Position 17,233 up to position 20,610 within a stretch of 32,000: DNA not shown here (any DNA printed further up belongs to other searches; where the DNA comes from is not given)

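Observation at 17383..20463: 1026-aa fusion of up to three glycosyltransferase domains with a protein-kinase-like core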

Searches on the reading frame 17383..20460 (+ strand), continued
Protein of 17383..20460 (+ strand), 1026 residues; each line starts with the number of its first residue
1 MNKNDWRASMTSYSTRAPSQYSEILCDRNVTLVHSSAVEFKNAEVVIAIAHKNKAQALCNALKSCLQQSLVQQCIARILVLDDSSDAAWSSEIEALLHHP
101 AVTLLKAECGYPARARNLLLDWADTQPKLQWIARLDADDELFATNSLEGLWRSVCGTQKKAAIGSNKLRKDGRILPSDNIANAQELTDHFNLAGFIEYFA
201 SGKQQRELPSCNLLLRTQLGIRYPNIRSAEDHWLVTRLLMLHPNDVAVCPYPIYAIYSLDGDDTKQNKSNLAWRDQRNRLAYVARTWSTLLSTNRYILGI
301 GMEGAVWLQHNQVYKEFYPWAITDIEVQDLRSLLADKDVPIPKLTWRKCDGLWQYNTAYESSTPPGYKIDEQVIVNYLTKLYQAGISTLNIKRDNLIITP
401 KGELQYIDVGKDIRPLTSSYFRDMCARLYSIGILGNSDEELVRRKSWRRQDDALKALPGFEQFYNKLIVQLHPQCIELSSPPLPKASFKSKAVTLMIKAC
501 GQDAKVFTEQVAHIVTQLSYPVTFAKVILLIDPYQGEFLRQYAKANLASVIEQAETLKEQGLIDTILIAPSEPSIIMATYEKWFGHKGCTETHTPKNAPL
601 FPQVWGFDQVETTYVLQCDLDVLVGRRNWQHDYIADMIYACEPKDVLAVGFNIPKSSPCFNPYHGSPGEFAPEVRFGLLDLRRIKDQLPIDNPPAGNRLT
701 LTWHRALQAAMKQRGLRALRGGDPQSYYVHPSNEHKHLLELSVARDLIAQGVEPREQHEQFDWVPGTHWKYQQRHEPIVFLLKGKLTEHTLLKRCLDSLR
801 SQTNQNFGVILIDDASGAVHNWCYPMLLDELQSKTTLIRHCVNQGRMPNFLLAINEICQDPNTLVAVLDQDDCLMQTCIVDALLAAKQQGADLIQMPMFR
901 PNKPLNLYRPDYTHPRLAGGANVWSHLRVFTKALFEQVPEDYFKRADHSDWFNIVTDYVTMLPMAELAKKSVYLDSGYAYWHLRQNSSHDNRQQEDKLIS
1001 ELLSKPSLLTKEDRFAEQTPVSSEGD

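Call 14: find_encoding_contigs(protein=P0025, flank=8000, max_places=2)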
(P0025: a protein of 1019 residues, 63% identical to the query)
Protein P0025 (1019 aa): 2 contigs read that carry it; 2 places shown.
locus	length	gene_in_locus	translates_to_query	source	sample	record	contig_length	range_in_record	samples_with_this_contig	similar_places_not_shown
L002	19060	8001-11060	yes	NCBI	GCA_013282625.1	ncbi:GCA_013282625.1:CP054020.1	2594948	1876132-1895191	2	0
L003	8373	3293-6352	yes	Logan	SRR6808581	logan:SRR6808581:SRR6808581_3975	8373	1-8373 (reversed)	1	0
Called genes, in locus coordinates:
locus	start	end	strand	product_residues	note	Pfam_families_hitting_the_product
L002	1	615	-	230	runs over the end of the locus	PF11726:YagK_YfjJ_C, PF23343:REP_ORF2-G2P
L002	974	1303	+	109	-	-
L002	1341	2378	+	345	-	PF09588:YqaJ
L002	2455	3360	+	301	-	PF18897:Gp3-like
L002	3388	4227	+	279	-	PF06067:DUF932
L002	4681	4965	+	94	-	PF05930:Phage_AlpA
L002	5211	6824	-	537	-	PF05277:DUF726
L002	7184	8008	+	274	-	PF00535:Glycos_transf_2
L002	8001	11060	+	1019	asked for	PF00535:Glycos_transf_2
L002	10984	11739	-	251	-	-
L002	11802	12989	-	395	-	PF13356:Arm-DNA-bind_3, PF14659:Phage_int_SAM_3 (faint), PF22022:Phage_int_M, PF00589:Phage_integrase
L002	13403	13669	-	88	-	PF02599:CsrA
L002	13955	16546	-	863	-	PF01411:tRNA-synt_2c, PF07973:tRNA_SAD, PF02272:DHHA1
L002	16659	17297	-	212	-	PF02631:RecX_HTH2 (faint), PF21981:RecX_HTH3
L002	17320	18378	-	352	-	PF00154:RecA_N, PF06745:ATPase (weak), PF08423:Rad51, PF27531:MT3502_N, PF01637:ATPase_2 (weak), PF21096:RecA_C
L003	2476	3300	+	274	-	PF00535:Glycos_transf_2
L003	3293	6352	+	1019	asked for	PF00535:Glycos_transf_2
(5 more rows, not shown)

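Call 20: search_protein_families(library=phrogs, proteins=[window:17383-20460:+], max_evalue=0.1)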
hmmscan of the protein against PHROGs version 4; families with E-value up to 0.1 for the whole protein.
window:17383-20460:+ (1026 aa): 0 families

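Call 24: predict_structure(alignment_id=A1)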
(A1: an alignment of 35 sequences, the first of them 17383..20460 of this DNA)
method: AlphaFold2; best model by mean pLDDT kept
length: 1026 residues; sequences in the alignment: 35
mean_pLDDT: 89.8   pTM: 0.83
mean pLDDT of the five models: 89.8, 88.8, 88.2, 87.6, 87.3
residues with pLDDT >= 90: 741; 70-90: 236; 50-70: 21; < 50: 28
segments of 3 or more residues with pLDDT < 50: 1-13, 1012-1026
pLDDT, mean of each block of 10 residues (from residue 1): 35 57 89 93 94 88 96 96 83 89 92 89 92 92 94 92 92 88 91 92 86 89 83 90 92 87 69 85 92 87 91 94 94 92 93 93 90 96 94 92 93 94 96 91 87 93 96 80 82 97 92 94 96 87 91 96 96 95 94 93 96 96 93 95 96 92 94 96 96 94 96 96 95 89 93 94 91 97 93 94 97 94 92 96 91 95 96 95 97 95 88 81 80 95 87 86 92 93 80 87 85 37 31
secondary structure, 60 per line:
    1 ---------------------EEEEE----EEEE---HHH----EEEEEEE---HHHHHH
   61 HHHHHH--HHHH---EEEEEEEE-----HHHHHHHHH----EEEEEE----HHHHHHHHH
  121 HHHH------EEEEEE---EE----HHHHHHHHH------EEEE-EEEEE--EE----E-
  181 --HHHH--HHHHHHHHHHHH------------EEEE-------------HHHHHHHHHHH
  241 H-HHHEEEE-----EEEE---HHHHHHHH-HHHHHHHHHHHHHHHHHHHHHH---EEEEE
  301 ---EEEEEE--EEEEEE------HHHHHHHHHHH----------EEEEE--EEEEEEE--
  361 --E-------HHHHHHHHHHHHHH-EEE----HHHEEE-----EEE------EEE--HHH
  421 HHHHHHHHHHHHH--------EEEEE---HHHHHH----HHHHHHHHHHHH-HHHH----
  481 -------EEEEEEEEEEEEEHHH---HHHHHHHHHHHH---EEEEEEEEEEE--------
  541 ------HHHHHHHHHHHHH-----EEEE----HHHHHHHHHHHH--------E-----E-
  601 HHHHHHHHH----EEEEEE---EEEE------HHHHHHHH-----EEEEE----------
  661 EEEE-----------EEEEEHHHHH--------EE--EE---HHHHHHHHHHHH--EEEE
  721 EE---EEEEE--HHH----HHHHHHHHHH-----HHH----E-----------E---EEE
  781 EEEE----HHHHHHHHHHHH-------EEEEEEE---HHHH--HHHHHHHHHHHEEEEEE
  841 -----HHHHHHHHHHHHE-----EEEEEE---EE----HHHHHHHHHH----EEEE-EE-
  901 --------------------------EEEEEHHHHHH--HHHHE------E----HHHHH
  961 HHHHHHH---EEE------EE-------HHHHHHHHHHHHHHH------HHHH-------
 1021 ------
elements in order (helices of 4 or more, strands of 3 or more residues): E22-26 E31-34 E45-51 H55-66 H69-72 E76-83 H89-97 E102-107 H112-124 E131-136 H146-154 E161-164 E166-170 H183-186 H189-200 E213-216 H230-241 E246-249 E255-258 H262-269 H271-292 E296-300 E304-309 E312-317 H324-334 E345-349 E352-358 H371-384 E386-388 E396-398 E404-406 E413-415 H418-433 E442-446 H450-455 H460-471 H473-476 E488-500 H507-518 E522-532 H547-559 E565-568 H573-584 H601-609 E614-619 E623-626 H633-640 E646-650 E661-664 E676-680 H681-685 H703-714 E717-722 E726-730 H740-749 E778-784 H789-800 E808-814 H818-821 H824-834 E835-840 H846-857 E864-869 H879-888 E893-896 E927-931 H932-937 H940-943 H956-967 E971-973 H989-1003 H1010-1013

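Call 27: fold_search(model_id=the predicted structure, library=pdb)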
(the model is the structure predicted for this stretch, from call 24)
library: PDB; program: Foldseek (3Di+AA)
matches with E <= 10: 1953; with E <= 0.001: 561
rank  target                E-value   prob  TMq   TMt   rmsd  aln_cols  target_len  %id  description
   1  2z86_D                4.9e-15  1.00  0.18  0.30  22.5       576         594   13  Crystal structure of chondroitin polymerase from Escherichia coli strain K4 (K4CP) complexed with UDP-GlcUA and UDP (released 2008-09-16)
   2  2z87_A                1.2e-14  1.00  0.18  0.30  22.3       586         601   12  Crystal structure of chondroitin polymerase from Escherichia coli strain K4 (K4CP) complexed with UDP-GalNAc and UDP (released 2008-09-16)
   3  2z86_B                4.2e-14  1.00  0.18  0.30  22.2       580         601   12  Crystal structure of chondroitin polymerase from Escherichia coli strain K4 (K4CP) complexed with UDP-GlcUA and UDP (released 2008-09-16)
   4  2z87_B                5.9e-14  1.00  0.18  0.31  22.3       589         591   12  Crystal structure of chondroitin polymerase from Escherichia coli strain K4 (K4CP) complexed with UDP-GalNAc and UDP (released 2008-09-16)
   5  2z86_C                4.0e-13  1.00  0.18  0.30  22.6       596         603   13  Crystal structure of chondroitin polymerase from Escherichia coli strain K4 (K4CP) complexed with UDP-GlcUA and UDP (released 2008-09-16)
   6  2z86_A                9.7e-13  1.00  0.18  0.30  22.1       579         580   13  Crystal structure of chondroitin polymerase from Escherichia coli strain K4 (K4CP) complexed with UDP-GlcUA and UDP (released 2008-09-16)
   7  8viw_A                3.9e-11  1.00  0.18  0.32  32.8       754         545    9  Cryo-EM structure of heparosan synthase 2 from Pasteurella multocida with polysaccharide in the GlcNAc-T active site (released 2024-07-24)
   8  8bz5_C                1.9e-10  1.00  0.17  0.28  18.1       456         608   11  Crystal structure of the L. monocytogenes RmlT in complex with HEPES (released 2023-12-27)
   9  8vh8_D                2.4e-10  1.00  0.17  0.32  32.6       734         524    9  Crystal structure of heparosan synthase 2 from Pasteurella multocida at 2.85 A (released 2024-09-04)
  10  8bz6_B                2.7e-10  1.00  0.18  0.29  17.6       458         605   11  Crystal structure of the L. monocytogenes RmlT in complex with UDP-glucose (released 2023-12-27)
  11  8bz5_A                3.3e-10  1.00  0.18  0.29  18.3       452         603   12  Crystal structure of the L. monocytogenes RmlT in complex with HEPES (released 2023-12-27)
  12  9gzk_C                4.1e-10  1.00  0.17  0.29  18.3       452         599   10  Crystal structure of the L. monocytogenes RmlT in complex with 4-RboP-(CH2)6NH2 (released 2024-12-18)
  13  9jma_A                6.4e-10  1.00  0.18  0.56   6.9       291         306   16  Crystal structure of glycosyltransferase AvpGT (released 2025-01-29)
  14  8bz5_B                6.4e-10  1.00  0.17  0.28  19.0       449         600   11  Crystal structure of the L. monocytogenes RmlT in complex with HEPES (released 2023-12-27)
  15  8bz7_A                1.1e-09  1.00  0.17  0.29  18.5       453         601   11  Crystal structure of the L. monocytogenes RmlT in complex with TDP-rhamnose (released 2023-12-27)
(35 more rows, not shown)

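Call 29: search_protein_families(library=pfam, alignment_id=A1, max_evalue=10)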
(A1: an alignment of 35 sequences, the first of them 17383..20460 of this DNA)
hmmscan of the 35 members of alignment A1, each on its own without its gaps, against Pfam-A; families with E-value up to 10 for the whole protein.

A. member 1, window:17383-20460:+ (1026 aa): 1 family
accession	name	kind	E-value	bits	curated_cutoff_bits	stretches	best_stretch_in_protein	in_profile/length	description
PF00535.33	Glycos_transf_2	-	4e-21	76.1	23.3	2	791-923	12-132/168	Glycosyl transferase family 2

B. families by the number of members that match (of 35 scanned): 20 families
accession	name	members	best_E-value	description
PF00535.33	Glycos_transf_2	35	7.7e-28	Glycosyl transferase family 2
PF13704.12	Glyco_tranf_2_4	18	0.00012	Glycosyl transferase family 2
PF11316.14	Rhamno_transf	11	7.1e-06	Putative rhamnosyl transferase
PF09258.16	Glyco_transf_64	2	0.085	Glycosyl transferase family 64 domain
PF03109.22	ABC1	2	0.092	ABC1 atypical kinase-like domain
PF15425.12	DUF4627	1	0.015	Domain of unknown function (DUF4627)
PF11067.13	DUF2868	1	0.054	Protein of unknown function (DUF2868)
PF12454.13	Ecm33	1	0.067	GPI-anchored cell wall organization protein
PF13768.12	VWA_3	1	0.076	von Willebrand factor type A domain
PF18156.6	pPIWI_RE_Y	1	0.079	pPIWI_RE three-gene island domain Y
PF10111.15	Glyco_tranf_2_2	1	0.085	Glycosyltransferase like family 2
PF21750.2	DACNH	1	0.085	Probable sensor domain DACNH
PF21669.3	SHLD2_OB1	1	0.088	Shieldin complex subunit 2, first OB fold domain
PF21418.3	LinB-like_C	1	0.098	Lincosamide nucleotidyltransferase-like, C-terminal domain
PF03452.20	Anp1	1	0.16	Anp1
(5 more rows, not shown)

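Call 32: search_protein_families(library=pfam, proteins=[P0106, P0069, P0088], max_evalue=1)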
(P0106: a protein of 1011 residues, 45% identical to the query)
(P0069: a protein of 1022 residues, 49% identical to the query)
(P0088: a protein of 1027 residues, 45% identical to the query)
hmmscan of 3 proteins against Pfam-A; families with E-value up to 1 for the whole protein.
P0106 (1011 aa): 3 families
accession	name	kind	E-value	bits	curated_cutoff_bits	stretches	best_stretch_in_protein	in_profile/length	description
PF00535.33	Glycos_transf_2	-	1.4e-20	74.4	23.3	2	46-189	2-134/168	Glycosyl transferase family 2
PF11316.14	Rhamno_transf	-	7.1e-06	26.1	23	1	792-884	47-140/235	Putative rhamnosyl transferase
PF13704.12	Glyco_tranf_2_4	-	0.16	12.9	27.5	1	52-140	2-84/98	Glycosyl transferase family 2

P0069 (1022 aa): 3 families
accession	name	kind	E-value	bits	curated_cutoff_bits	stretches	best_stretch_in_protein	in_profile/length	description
PF00535.33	Glycos_transf_2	-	7.2e-26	91.6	23.3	2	784-918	11-132/168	Glycosyl transferase family 2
PF13704.12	Glyco_tranf_2_4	-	0.0023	18.8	27.5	1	70-142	21-96/98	Glycosyl transferase family 2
PF15425.12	DUF4627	-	0.015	15.5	24.9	1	709-765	91-148/211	Domain of unknown function (DUF4627)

P0088 (1027 aa): 3 families
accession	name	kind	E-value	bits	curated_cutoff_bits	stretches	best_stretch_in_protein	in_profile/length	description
PF00535.33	Glycos_transf_2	-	4.5e-23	82.5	23.3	2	44-215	3-162/168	Glycosyl transferase family 2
PF13704.12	Glyco_tranf_2_4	-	0.0021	18.9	27.5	1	70-143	18-89/98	Glycosyl transferase family 2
PF11316.14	Rhamno_transf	-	0.092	12.6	23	1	791-887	47-143/235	Putative rhamnosyl transferase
